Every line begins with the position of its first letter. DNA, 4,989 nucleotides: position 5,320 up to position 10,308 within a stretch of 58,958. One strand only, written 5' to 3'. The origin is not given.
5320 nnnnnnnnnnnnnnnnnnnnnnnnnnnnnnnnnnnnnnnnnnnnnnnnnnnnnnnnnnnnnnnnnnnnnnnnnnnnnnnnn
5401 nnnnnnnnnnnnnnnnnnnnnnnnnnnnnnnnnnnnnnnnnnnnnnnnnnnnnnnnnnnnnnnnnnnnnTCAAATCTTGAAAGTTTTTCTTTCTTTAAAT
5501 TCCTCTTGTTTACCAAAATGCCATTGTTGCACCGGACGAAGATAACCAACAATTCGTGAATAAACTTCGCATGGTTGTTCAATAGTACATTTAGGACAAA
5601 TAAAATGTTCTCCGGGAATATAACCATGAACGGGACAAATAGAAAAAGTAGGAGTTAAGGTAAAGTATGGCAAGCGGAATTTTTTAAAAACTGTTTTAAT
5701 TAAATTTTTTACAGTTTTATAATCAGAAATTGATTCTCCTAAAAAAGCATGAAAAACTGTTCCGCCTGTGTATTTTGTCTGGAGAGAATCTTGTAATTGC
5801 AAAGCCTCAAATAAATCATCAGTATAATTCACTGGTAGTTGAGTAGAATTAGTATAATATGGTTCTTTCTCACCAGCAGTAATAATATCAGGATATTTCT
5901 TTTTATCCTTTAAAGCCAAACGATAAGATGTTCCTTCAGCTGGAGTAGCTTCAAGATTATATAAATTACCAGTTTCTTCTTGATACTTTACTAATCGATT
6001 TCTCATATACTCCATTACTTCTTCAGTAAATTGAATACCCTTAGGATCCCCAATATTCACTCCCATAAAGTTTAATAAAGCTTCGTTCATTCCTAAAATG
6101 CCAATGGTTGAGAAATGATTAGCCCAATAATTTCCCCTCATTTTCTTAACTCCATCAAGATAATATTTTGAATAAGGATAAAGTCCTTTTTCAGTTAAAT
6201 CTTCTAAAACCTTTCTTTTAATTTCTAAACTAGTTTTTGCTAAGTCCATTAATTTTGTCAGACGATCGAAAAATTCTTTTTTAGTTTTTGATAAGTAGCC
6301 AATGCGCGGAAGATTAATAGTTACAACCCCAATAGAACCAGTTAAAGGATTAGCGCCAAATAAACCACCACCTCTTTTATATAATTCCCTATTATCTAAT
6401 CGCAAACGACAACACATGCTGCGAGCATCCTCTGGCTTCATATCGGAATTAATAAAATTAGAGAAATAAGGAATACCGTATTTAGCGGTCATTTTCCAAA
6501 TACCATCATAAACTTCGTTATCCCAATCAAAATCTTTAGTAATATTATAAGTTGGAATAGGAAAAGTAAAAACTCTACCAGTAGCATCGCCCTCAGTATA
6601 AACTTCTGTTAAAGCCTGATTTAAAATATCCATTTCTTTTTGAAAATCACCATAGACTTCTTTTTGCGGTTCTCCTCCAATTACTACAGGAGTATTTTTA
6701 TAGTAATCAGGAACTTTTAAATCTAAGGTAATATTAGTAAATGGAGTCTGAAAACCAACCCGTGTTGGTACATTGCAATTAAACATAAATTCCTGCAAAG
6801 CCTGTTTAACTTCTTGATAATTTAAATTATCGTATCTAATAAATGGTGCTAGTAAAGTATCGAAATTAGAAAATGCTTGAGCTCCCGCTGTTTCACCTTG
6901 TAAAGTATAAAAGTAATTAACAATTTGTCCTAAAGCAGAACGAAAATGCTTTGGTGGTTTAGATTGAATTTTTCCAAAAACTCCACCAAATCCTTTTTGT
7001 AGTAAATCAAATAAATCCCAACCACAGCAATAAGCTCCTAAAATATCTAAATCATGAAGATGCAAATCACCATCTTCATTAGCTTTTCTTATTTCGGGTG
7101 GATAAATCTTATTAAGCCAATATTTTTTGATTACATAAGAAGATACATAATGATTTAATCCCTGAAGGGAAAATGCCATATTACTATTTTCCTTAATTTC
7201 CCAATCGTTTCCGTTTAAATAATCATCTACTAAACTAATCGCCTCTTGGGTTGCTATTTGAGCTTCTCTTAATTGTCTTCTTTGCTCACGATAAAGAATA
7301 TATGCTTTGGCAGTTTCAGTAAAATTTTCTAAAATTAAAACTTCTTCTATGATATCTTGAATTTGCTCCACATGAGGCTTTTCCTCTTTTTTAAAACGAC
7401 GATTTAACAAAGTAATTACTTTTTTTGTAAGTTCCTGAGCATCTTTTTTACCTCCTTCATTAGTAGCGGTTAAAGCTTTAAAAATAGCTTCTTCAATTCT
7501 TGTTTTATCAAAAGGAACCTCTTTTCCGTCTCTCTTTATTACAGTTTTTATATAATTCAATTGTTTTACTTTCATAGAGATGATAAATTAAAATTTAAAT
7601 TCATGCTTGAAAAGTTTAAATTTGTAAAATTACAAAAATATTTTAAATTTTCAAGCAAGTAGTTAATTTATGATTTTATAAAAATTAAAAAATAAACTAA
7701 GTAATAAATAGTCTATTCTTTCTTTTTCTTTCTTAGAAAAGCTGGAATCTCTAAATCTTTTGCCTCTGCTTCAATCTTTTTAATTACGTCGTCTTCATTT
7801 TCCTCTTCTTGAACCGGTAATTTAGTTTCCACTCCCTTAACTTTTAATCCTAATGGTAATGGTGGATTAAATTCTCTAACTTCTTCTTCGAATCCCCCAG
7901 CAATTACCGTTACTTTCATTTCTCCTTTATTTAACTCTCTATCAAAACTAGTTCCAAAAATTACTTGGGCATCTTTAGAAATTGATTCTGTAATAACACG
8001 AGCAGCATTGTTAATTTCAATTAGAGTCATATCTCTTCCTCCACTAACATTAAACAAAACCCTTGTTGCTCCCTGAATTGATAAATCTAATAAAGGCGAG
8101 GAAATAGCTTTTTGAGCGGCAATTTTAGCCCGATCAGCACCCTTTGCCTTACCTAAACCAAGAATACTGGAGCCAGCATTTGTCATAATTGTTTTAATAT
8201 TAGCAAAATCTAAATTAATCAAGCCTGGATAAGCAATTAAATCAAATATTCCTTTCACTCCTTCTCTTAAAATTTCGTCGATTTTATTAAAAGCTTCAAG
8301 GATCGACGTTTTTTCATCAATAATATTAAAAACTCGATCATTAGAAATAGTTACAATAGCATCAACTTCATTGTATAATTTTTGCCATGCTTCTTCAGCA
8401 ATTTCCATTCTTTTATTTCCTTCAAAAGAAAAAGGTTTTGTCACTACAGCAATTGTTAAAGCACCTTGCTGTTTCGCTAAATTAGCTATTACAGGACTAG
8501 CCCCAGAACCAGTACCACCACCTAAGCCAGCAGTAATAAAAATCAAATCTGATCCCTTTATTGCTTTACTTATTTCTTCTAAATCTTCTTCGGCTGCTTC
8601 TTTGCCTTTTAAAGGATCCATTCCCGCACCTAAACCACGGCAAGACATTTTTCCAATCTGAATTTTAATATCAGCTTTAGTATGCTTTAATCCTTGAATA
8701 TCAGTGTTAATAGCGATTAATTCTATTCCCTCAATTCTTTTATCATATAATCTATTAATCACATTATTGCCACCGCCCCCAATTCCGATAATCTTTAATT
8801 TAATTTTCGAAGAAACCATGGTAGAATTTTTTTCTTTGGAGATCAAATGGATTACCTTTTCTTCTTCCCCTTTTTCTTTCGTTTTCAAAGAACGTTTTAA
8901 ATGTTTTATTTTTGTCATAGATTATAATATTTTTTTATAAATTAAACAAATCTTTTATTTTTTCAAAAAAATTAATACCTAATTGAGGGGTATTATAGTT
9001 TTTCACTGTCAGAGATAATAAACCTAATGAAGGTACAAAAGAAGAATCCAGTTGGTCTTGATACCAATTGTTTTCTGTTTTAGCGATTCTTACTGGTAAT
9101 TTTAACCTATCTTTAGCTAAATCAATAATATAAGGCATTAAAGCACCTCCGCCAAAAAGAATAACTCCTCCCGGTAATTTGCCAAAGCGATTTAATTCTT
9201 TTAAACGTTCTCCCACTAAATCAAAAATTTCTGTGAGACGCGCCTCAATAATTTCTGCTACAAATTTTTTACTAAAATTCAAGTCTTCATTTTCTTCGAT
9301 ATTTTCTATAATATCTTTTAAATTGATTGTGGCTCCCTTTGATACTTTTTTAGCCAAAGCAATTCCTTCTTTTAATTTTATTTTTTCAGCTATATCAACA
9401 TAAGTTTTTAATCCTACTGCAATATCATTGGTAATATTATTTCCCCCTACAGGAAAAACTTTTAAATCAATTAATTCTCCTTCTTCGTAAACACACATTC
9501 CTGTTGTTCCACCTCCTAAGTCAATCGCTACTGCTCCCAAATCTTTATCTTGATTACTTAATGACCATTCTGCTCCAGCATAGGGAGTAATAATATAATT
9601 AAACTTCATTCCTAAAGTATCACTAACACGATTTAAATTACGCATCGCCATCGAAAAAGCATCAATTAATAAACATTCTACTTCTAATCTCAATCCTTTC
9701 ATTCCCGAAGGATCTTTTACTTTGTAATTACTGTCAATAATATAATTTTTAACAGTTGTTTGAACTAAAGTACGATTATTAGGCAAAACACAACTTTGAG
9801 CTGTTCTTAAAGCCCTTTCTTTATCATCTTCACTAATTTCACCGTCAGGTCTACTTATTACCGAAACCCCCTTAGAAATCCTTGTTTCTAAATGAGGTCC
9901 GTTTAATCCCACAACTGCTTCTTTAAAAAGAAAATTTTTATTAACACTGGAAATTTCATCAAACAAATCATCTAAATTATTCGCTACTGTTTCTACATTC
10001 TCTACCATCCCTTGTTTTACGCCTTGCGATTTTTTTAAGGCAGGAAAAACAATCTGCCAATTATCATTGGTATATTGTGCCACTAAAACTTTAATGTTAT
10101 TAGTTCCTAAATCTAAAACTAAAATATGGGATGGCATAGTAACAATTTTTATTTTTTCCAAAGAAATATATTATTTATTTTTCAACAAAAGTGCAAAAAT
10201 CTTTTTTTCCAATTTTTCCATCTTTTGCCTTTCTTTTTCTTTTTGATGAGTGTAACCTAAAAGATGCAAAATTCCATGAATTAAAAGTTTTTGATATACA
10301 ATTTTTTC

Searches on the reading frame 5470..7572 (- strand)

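Call 37: search_protein_families(library=pfam, proteins=[window:5470-7572:-], max_evalue=0.00001)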
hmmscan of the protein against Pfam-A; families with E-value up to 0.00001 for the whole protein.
window:5470-7572:- (700 aa): 2 families
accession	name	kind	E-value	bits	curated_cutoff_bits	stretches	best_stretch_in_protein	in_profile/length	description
PF13597.11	NRDD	-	1.2e-201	671.7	26.2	1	128-698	1-562/562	Anaerobic ribonucleoside-triphosphate reductase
PF03477.21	ATP-cone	-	3.7e-22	79.1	25.8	1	10-99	2-87/88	ATP cone domain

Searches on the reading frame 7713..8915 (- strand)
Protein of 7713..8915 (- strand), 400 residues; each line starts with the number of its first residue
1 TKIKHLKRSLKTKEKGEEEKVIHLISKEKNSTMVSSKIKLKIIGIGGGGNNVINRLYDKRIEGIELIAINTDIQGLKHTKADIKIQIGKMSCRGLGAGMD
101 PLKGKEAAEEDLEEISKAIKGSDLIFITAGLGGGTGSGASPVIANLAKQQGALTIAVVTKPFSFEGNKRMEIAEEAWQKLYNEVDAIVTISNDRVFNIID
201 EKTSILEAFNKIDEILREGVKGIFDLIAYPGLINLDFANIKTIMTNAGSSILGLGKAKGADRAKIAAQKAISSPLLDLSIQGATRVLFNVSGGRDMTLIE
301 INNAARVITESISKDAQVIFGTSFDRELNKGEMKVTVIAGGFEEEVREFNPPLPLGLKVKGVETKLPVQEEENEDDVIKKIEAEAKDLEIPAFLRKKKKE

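Call 37: search_protein_families(library=pfam, proteins=[window:7713-8915:-], max_evalue=0.00001)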
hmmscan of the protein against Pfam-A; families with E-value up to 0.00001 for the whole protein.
window:7713-8915:- (400 aa): 2 families
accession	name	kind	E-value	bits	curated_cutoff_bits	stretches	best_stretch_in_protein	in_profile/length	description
PF00091.31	Tubulin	-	4.1e-45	154.8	33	1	40-200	2-190/190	Tubulin/FtsZ family, GTPase domain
PF12327.13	FtsZ_C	-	5.8e-31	107.1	27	1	248-343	1-95/95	FtsZ family, C-terminal domain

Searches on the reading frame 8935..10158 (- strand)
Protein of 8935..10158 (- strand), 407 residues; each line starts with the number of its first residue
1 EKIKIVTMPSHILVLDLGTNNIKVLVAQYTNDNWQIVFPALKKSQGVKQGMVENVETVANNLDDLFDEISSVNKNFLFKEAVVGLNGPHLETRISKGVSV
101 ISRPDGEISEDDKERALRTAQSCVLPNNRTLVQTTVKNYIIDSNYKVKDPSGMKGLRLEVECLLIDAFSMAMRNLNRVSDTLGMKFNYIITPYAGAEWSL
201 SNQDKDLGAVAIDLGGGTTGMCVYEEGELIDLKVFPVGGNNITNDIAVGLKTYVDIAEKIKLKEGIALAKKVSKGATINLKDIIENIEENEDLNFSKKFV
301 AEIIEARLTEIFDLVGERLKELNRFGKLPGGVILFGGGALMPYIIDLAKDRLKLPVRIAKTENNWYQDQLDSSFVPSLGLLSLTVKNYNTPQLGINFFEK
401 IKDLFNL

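Call 37: search_protein_families(library=pfam, proteins=[window:8935-10158:-], max_evalue=0.00001)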
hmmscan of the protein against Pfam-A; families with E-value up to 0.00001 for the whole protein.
window:8935-10158:- (407 aa): 4 families
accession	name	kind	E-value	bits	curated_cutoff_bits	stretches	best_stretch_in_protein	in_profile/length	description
PF14450.12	FtsA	-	1.7e-27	96.7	31.8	1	210-366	1-114/127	Cell division protein FtsA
PF02491.25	SHS2_FTSA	-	7.1e-16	58.8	25.4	1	87-165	1-78/79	SHS2 domain inserted in FTSA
PF06723.19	MreB_Mbl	-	8.2e-13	48.3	27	1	205-361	143-306/327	MreB/Mbl protein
PF06277.17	EutA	-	2.7e-06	27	27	1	199-285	136-221/475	Ethanolamine utilisation protein EutA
